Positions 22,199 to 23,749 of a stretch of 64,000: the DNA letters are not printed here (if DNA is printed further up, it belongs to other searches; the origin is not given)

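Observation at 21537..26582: DNA-end processing cluster: DEDDh exonuclease (with DUF3820-like tail) overlapping a Cas4/RecB-like Fe-S nuclease, beside a bacterial-type LigA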

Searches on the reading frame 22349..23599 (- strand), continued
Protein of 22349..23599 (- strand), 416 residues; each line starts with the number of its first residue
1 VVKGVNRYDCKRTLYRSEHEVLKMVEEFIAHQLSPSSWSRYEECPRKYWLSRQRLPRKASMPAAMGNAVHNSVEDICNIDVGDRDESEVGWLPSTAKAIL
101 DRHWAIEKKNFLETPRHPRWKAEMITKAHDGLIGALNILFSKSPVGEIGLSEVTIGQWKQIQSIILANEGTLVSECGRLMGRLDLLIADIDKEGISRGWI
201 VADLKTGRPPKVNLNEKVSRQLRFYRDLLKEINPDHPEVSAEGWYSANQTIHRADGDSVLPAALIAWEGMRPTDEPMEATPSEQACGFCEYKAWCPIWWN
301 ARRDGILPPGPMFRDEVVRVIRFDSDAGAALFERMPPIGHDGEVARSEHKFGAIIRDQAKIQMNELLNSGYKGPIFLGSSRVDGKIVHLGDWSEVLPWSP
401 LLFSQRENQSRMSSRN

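Call 22: search_solved_structures(query=A1, max_evalue=10, show_alignments=3)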
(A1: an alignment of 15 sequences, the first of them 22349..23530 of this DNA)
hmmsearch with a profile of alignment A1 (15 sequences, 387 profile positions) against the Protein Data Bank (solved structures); distinct sequences matched with E-value up to 10: 7.
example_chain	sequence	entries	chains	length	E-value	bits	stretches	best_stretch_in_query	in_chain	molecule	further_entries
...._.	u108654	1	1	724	0.00073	21.8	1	158-206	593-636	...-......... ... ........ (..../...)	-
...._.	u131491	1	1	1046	0.0018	20.5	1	157-206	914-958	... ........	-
6ppj_A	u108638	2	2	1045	0.026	16.7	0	157-206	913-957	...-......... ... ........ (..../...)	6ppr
9np6_A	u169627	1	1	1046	0.026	16.7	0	157-206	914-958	DNA 3'-5' helicase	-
4r5q_A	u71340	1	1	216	0.056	15.6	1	11-58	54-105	CRISPR-associated exonuclease, Cas4 family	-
9sob_A8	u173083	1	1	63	0.57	12.3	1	60-94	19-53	Nuclear pore complex protein NUP93A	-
5hzv_A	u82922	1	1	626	1.2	11.2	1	213-267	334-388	Maltose-binding periplasmic protein,Endoglin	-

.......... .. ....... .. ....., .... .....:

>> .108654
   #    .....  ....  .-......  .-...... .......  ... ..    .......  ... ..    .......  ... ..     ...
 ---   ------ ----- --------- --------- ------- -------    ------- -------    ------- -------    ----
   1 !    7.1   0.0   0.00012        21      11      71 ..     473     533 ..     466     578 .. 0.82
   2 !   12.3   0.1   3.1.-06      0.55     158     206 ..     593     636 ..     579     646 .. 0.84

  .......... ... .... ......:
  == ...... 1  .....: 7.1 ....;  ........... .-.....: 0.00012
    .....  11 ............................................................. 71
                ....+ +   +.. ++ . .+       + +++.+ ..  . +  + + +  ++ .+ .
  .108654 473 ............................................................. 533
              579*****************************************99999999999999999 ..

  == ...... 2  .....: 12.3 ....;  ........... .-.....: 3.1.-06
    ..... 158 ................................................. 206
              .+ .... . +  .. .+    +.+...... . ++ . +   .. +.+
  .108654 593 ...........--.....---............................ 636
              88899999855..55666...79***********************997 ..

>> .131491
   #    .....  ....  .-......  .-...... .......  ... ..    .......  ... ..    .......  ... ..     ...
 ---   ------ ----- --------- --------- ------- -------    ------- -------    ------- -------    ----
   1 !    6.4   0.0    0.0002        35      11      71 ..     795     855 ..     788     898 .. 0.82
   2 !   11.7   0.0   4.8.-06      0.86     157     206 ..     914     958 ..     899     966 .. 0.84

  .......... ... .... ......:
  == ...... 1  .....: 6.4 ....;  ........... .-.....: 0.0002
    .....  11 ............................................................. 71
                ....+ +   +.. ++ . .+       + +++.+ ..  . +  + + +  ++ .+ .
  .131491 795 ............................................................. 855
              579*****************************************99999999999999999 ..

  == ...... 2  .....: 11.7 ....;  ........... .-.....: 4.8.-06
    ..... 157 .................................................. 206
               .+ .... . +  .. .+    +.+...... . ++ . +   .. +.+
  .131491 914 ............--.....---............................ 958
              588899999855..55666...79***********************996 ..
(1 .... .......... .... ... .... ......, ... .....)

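Call 30: predict_structure(alignment_id=A1)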
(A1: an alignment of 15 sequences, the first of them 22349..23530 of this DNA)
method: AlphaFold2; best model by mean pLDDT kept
length: 393 residues; sequences in the alignment: 15
mean_pLDDT: 82.3   pTM: 0.80
mean pLDDT of the five models: 82.3, 80.7, 76.2, 75.6, 57.6
residues with pLDDT >= 90: 177; 70-90: 152; 50-70: 31; < 50: 33
segments of 3 or more residues with pLDDT < 50: 1-6, 251-253, 276-287, 384-393
pLDDT, mean of each block of 10 residues (from residue 1): 52 78 75 82 95 94 95 97 95 86 94 93 89 95 89 89 88 90 84 88 93 92 90 93 76 49 67 51 44 88 94 75 88 92 92 83 82 81 48 36
secondary structure, 60 per line:
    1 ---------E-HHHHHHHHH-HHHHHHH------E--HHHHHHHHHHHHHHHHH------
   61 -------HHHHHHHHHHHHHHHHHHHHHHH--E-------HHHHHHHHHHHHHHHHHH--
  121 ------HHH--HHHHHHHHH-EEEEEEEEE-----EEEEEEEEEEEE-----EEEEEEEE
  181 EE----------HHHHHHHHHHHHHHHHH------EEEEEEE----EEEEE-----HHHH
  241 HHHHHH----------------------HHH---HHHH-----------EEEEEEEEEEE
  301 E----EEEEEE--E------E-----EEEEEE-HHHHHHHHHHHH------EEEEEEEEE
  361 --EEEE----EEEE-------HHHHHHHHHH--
elements in order: H12-20 H22-28 H38-54 H68-90 H101-118 H132-140 E142-150 E156-167 E173-182 H193-209 E216-222 E227-231 H237-246 H275-278 E290-301 E306-311 E327-332 H334-345 E352-360 E363-366 E371-374 H382-391

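Call 32: fold_search(model_id=the predicted structure, library=pdb)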
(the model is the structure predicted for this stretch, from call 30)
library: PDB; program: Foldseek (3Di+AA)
matches with E <= 10: 768; with E <= 0.001: 28
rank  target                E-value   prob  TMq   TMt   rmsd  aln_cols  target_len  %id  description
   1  5eax_A                4.0e-08  1.00  0.46  0.19  18.3       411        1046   13  Crystal structure of Dna2 in complex with an ssDNA (released 2015-11-18)
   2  5ean_A                4.5e-07  1.00  0.48  0.19  16.4       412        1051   13  Crystal structure of Dna2 in complex with a 5' overhang DNA (released 2015-11-18)
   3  5eaw_A                1.1e-06  1.00  0.46  0.19  17.4       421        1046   14  Crystal structure of Dna2 nuclease-helicase (released 2015-11-18)
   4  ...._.                1.6e-06  1.00  0.39  0.28   6.6       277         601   21  Cryo-EM structure of AdnAB-AMPPNP-DNA complex (released 2019-11-20)
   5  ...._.                2.6e-06  1.00  0.42  0.20   5.7       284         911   16  Cryo-EM structure of AdnA-AdnB(W325A) in complex with DNA and AMPPNP (released 2021-12-22)
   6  9iab_A                7.4e-06  1.00  0.41  0.57   5.8       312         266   13  Structure of the Argonaute-associated Cas4 family protein 1 (ACE1) from Chroococcidiopsis thermalis (CtACE1) (released 2025-04-23)
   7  9iac_A                8.8e-06  1.00  0.35  0.49   6.0       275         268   13  Structure of the Argonaute-associated Cas4 family protein 1 (ACE1) from Microcystis aeruginosa (MaACE1) (released 2025-04-23)
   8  9iac_B                2.0e-05  1.00  0.35  0.48   6.2       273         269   14  Structure of the Argonaute-associated Cas4 family protein 1 (ACE1) from Microcystis aeruginosa (MaACE1) (released 2025-04-23)
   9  9np6_A                2.3e-05  1.00  0.41  0.20   6.4       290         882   19  Cryo-EM structure of AdnA(D934A)-AdnB(D1014A) in complex with AMPPNP and blunt end DNA (released 2025-03-19)
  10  9iab_B                4.6e-05  1.00  0.40  0.56   5.9       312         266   13  Structure of the Argonaute-associated Cas4 family protein 1 (ACE1) from Chroococcidiopsis thermalis (CtACE1) (released 2025-04-23)
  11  4cej_B                7.3e-05  1.00  0.29  0.12  14.0       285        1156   14  Crystal structure of AddAB-DNA-ADPNP complex at 3 Angstrom resolution (released 2014-03-12)
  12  4ic1_B                2.6e-04  1.00  0.28  0.48  12.5       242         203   11  Crystal structure of SSO0001 (released 2013-01-16)
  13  7mi5_A                3.1e-04  1.00  0.26  0.19  11.6       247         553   16  Asymmetrical PAM-Non PAM prespacer bound Cas4/Cas1/Cas2 complex (released 2021-11-17)
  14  4ic1_D                3.3e-04  1.00  0.28  0.47  12.7       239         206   11  Crystal structure of SSO0001 (released 2013-01-16)
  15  3u44_B                4.0e-04  1.00  0.30  0.12  13.8       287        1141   14  Crystal structure of AddAB-DNA complex (released 2012-03-21)
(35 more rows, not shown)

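Call 33: search_protein_representatives(alignment_id=A1)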
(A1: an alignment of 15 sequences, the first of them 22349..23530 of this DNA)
Query: 15 sequences, 387 profile positions. Proteins with E-value up to 0.001 (for the whole library): 557; up to 1e-10: 94; up to 1e-30: 27. The best 150 are listed.
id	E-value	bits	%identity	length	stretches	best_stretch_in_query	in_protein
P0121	2.1e-172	589.9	-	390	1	9-384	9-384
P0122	3.2e-98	345.6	-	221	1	95-313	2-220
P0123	2.3e-95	336.3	-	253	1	9-257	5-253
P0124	5.3e-95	335.0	-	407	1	10-384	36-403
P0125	4.7e-86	305.6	-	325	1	8-238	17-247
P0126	1.8e-81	290.5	-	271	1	119-384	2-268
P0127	3.3e-79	283.1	-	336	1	41-380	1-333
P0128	3.6e-75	269.8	-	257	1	7-212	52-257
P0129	1.5e-57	211.8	-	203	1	176-308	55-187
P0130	4.6e-54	200.3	-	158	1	160-296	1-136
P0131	5.0e-51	190.3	-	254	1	45-253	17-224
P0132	2.0e-47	178.5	-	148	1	166-302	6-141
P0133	7.3e-46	173.3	-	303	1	59-220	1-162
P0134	4.3e-45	170.7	-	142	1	2-99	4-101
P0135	5.2e-44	167.2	-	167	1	28-176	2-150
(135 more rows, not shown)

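Call 35: find_homologous_proteins(query=P0124, max_evalue=0.00001)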
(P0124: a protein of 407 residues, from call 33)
Query P0124 (407 aa): 50 proteins with E <= 0.00001 among 8000 candidates.
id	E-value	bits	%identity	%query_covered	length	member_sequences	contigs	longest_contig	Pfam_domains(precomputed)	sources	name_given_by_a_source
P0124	2.1e-271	918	100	100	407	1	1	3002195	PF12705.14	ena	-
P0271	2.1e-123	431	56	98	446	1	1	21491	PF12705.14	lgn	-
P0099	3.2e-79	285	42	90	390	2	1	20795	PF12705.14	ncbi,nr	ncbi:MAG: PD-(D/E)XK nuclease family protein [Candidatus Thalassarchaeaceae archaeon]|nr:PD-(D/E)XK 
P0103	5.6e-78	281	42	90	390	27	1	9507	PF12705.14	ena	-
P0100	1.3e-77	280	42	90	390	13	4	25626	PF12705.14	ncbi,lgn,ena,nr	ncbi:MAG: PD-(D/E)XK nuclease family protein [Candidatus Thermoplasmatota archaeon]|nr:PD-(D/E)XK nu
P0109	1.8e-77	279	42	90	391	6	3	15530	PF12705.14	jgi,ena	-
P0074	3.1e-77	279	41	90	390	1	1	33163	PF12705.14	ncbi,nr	ncbi:MAG: PD-(D/E)XK nuclease family protein [Candidatus Thalassarchaeaceae archaeon]|nr:PD-(D/E)XK 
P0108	3.3e-77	279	41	90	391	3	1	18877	PF12705.14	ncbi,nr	ncbi:MAG: PD-(D/E)XK nuclease family protein [Candidatus Thermoplasmatota archaeon]|nr:PD-(D/E)XK nu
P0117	9.5e-77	277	41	90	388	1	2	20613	PF12705.14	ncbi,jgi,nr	ncbi:MAG TPA: PD-(D/E)XK nuclease family protein [Candidatus Thalassarchaeaceae archaeon]|jgi:hypoth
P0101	2.1e-76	276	41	90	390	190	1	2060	PF12705.14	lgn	-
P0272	2.5e-75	272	40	89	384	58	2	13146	PF12705.14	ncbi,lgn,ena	-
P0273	2.6e-74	269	40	89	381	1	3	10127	PF12705.14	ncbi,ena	-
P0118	2.6e-73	266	40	89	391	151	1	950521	PF12705.14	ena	-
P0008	1.2e-72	264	40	89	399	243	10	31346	PF12705.14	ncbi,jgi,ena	-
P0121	2.3e-71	259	39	89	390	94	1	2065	PF12705.14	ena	-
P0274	1.7e-70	256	39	89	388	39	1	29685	PF12705.14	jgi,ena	-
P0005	2.4e-70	256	40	90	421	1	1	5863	PF12705.14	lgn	-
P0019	4.0e-70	255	39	89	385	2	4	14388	PF12705.14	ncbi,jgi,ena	-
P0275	8.0e-70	254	37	89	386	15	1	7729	PF12705.14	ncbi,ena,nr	ncbi:MAG: hypothetical protein CMO20_03465 [Thermoplasmata archaeon]|nr:hypothetical protein [Thermo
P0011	1.3e-69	254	39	89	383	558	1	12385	PF12705.14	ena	-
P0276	1.4e-69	253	38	89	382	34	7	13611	PF12705.14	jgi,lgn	jgi:hypothetical protein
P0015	1.7e-69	253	36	89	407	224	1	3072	PF12705.14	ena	-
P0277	2.0e-69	253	40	89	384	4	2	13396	PF12705.14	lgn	-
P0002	3.7e-69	252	38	89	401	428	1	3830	PF12705.14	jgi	-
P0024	5.4e-69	251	38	89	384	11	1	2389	PF12705.14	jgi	-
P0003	6.7e-69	251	38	89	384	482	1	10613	PF12705.14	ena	-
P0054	4.9e-68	248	37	89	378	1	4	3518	PF12705.14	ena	-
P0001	7.5e-68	248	38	89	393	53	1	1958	PF12705.14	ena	-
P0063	1.0e-67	247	34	89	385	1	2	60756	PF12705.14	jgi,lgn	-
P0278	1.1e-67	247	40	89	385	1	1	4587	PF12705.14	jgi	-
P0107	2.2e-67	246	35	90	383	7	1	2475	PF12705.14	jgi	-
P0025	2.8e-67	246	38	91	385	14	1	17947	PF12705.14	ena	-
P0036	5.8e-66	241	35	89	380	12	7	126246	PF12705.14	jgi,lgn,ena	-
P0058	6.7e-66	241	35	90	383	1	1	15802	PF12705.14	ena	-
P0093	1.6e-64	237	34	90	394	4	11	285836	PF12705.14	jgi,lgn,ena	-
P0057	2.6e-64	236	36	90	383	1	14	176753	PF12705.14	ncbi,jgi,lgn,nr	ncbi:MAG TPA: hypothetical protein EYQ11_06760 [Candidatus Poseidoniales archaeon]|jgi:hypothetical 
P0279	3.8e-62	229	37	89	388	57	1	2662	PF12705.14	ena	-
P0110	2.8e-60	223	34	89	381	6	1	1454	PF12705.14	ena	-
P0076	1.1e-58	217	33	90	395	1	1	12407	PF12705.14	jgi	jgi:hypothetical protein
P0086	1.4e-58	217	33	90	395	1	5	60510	PF12705.14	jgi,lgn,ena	jgi:hypothetical protein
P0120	3.1e-58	216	33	90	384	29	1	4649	PF12705.14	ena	-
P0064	5.8e-58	215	34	89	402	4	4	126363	PF12705.14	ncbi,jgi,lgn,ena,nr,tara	ncbi:MAG: hypothetical protein CMB61_06025 [Euryarchaeota archaeon]|nr:hypothetical protein [Euryarc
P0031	2.1e-57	213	38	82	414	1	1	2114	PF12705.14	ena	-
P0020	1.3e-56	211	38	78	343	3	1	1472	PF12705.14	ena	-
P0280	8.3e-45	172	43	55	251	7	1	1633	PF12705.14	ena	-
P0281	8.7e-43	165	45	51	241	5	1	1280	PF12705.14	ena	-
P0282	3.1e-41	160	48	47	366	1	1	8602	PF12705.14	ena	-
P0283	4.4e-39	153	43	51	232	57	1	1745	PF12705.14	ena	-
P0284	2.6e-37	147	42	57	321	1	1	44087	PF12705.14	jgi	jgi:hypothetical protein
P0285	1.1e-33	135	46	45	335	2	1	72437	PF12705.14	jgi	-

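Call 36: find_encoding_contigs(protein=P0124, flank=10000, max_places=1)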
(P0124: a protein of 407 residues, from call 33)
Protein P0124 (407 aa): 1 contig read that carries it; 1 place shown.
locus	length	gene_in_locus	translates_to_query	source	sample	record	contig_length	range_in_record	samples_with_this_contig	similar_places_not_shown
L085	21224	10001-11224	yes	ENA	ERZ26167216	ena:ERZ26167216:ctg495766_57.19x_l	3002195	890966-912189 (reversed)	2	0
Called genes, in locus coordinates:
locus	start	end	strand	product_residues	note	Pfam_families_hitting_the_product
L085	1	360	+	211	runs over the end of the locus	-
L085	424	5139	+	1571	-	-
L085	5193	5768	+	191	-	-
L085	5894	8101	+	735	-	PF22745:Nlig-Ia, PF01653:DNA_ligase_aden, PF03120:OB_DNA_ligase, PF00633:HHH (faint), PF12826:HHH_2 (faint), PF14520:HHH_5 (faint), PF00533:BRCT, PF12738:PTCB-BRCT (weak)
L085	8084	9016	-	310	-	-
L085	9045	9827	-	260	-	PF09754:PAC2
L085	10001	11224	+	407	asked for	PF12705:PDDEXK_1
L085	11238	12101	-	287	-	PF00929:RNase_T, PF13482:RNase_H_2 (faint)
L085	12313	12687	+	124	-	-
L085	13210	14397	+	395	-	PF00801:PKD, PF18911:PKD_4, PF22352:K319L-like_PKD (faint), PF18911:PKD_4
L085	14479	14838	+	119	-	-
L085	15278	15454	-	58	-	-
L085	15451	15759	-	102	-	-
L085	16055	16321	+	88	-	-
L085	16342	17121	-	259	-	-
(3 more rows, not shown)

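Call 37: find_encoding_contigs(protein=P0271, flank=10000, max_places=1)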
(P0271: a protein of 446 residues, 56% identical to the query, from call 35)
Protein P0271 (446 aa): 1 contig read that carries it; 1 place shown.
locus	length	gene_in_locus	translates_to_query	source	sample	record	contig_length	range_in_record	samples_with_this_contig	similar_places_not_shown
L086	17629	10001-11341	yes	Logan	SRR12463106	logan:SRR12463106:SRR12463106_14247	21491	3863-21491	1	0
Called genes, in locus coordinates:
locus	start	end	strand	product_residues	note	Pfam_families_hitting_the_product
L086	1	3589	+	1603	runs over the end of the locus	-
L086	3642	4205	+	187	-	-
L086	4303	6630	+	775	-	PF22745:Nlig-Ia, PF01653:DNA_ligase_aden, PF03120:OB_DNA_ligase, PF03119:DNA_ligase_ZBD (weak), PF14520:HHH_5 (faint), PF00533:BRCT, PF12738:PTCB-BRCT (weak)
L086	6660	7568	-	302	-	-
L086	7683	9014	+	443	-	PF13173:AAA_14, PF13635:DUF4143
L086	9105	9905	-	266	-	PF09754:PAC2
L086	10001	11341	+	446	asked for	PF12705:PDDEXK_1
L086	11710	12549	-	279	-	PF00929:RNase_T, PF13482:RNase_H_2 (faint)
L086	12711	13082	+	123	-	-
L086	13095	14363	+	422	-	PF00801:PKD, PF18911:PKD_4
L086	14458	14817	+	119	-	-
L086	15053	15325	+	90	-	-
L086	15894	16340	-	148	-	PF01850:PIN (weak)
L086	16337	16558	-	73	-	-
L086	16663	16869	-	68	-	-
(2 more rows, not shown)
